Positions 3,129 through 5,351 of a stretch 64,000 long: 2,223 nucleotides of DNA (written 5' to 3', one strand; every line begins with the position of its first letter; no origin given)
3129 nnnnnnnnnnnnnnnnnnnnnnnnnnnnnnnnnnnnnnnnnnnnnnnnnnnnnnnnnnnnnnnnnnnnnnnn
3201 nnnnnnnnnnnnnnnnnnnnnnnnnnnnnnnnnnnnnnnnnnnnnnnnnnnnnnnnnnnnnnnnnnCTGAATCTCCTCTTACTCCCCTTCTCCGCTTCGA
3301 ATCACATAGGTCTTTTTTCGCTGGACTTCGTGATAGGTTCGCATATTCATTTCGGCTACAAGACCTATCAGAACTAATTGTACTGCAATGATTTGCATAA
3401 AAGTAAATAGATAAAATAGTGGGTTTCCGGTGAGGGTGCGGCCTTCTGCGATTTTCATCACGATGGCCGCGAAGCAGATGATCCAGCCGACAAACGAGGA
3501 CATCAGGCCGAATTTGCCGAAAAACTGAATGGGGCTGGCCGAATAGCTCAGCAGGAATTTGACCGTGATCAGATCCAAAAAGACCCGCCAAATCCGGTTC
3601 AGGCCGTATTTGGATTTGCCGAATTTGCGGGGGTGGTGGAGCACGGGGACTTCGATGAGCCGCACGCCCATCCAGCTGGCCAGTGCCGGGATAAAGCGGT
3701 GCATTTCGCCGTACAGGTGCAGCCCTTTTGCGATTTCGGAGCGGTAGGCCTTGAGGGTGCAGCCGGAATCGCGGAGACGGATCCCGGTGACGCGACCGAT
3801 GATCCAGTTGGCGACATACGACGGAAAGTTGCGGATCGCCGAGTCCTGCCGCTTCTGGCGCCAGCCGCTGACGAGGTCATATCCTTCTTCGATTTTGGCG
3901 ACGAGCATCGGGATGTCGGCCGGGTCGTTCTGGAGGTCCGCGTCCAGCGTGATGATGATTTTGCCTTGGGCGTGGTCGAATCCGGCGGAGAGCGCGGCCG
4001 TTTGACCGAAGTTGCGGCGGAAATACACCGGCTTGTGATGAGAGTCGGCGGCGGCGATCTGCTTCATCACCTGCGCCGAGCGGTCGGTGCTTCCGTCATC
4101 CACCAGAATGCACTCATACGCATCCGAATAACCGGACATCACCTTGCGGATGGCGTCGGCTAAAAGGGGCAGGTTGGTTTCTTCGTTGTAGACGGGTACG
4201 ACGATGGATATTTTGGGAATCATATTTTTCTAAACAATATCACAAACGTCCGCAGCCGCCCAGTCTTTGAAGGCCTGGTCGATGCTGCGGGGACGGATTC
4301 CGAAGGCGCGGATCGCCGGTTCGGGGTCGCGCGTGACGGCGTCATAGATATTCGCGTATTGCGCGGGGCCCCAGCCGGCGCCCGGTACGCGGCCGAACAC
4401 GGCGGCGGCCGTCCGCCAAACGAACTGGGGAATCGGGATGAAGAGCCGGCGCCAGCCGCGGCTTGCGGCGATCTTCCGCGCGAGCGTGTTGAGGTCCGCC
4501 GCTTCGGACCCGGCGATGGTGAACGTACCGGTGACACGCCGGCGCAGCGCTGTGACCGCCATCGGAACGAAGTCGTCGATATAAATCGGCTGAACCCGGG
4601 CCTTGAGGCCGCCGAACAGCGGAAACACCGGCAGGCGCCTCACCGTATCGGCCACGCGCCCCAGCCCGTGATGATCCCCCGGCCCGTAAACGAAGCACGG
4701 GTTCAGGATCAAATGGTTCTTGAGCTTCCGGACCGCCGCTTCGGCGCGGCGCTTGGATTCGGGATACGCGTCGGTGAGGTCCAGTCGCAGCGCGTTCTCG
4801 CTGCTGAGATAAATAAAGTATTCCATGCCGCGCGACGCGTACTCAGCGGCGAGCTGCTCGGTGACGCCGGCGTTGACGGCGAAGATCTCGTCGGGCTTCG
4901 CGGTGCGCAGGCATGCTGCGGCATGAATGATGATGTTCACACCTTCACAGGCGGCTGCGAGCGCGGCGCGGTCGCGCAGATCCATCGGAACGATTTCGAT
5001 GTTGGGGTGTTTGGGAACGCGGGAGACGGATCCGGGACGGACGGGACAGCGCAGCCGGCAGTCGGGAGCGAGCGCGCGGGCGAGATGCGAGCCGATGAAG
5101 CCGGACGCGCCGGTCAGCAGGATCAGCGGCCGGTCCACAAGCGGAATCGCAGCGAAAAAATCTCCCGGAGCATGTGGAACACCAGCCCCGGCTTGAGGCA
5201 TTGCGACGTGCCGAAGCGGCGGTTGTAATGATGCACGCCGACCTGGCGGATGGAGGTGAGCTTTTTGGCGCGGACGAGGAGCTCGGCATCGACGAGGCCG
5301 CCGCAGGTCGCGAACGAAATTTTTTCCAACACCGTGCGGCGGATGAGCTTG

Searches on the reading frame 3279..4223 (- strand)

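Call 12: search_protein_families(library=pfam, proteins=[window:3279-4223:-], max_evalue=0.00001)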
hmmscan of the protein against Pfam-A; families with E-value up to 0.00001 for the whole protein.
window:3279-4223:- (314 aa): 2 families
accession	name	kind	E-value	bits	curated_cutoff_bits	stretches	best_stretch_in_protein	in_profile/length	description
PF00535.33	Glycos_transf_2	-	1.9e-33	116.2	23.3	1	6-137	1-130/168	Glycosyl transferase family 2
PF10111.15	Glyco_tranf_2_2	-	9.7e-11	42.1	27.3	1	6-97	1-92/276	Glycosyltransferase like family 2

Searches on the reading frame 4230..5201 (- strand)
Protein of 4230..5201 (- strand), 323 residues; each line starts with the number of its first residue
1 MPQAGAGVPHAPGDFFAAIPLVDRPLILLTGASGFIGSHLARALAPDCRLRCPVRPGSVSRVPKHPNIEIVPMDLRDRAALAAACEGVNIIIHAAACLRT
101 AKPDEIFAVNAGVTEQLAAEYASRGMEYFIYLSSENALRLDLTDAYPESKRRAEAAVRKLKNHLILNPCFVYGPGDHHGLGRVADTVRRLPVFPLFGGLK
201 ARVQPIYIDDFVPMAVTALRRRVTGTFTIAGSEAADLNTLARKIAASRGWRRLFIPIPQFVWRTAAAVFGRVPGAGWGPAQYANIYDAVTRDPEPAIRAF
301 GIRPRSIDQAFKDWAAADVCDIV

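Call 12: search_protein_families(library=pfam, proteins=[window:4230-5201:-], max_evalue=0.00001)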
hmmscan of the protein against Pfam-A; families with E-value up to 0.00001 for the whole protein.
window:4230-5201:- (323 aa): 6 families
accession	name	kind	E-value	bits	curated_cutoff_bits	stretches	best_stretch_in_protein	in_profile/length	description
PF01370.27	Epimerase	-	1.6e-20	74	20.9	1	27-223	1-229/240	NAD dependent epimerase/dehydratase family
PF01073.25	3Beta_HSD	-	1.3e-14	54.3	22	1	29-137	2-119/280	3-beta hydroxysteroid dehydrogenase/isomerase family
PF13460.12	NAD_binding_10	-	6.7e-09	36.3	27.2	1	31-159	1-133/184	NAD(P)H-binding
PF04321.23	RmlD_sub_bind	-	7.7e-08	32.2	27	0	27-135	3-102/287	RmlD substrate binding domain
PF07993.18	NAD_binding_4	-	9.2e-07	28.7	20.1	0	29-58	1-34/258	Male sterility protein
PF02719.21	Polysacc_synt_2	-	9.7e-06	25.4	20.2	0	70-162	58-154/293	Polysaccharide biosynthesis protein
